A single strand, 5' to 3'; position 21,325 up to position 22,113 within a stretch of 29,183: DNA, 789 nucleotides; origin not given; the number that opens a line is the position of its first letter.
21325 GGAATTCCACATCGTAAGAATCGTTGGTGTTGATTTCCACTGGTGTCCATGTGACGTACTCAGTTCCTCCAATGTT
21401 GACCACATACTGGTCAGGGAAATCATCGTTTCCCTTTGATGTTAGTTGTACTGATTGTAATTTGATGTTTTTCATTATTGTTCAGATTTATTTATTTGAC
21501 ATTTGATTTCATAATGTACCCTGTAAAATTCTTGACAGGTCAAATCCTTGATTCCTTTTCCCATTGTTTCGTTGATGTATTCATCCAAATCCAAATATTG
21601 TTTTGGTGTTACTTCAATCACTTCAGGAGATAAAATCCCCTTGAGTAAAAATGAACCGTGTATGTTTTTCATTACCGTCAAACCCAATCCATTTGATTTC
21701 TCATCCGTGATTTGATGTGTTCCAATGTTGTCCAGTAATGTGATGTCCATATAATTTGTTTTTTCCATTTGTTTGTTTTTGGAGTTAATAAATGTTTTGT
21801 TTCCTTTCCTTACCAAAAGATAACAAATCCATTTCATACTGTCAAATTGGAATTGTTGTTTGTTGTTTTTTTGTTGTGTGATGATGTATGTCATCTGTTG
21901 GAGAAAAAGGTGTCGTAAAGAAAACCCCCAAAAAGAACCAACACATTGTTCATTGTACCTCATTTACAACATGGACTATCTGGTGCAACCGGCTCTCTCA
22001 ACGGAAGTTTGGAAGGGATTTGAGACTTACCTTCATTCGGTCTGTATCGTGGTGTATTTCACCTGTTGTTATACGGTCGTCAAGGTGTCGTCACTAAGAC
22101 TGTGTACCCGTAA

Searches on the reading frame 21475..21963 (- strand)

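Call 10: search_protein_families(library=pfam, proteins=[window:21475-21963:-], max_evalue=1)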
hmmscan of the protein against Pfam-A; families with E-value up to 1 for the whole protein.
window:21475-21963:- (162 aa): 1 family
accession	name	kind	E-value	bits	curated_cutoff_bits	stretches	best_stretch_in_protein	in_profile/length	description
PF08782.15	c-SKI_SMAD_bind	-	0.037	14.6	25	1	29-64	49-85/94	c-SKI Smad4 binding domain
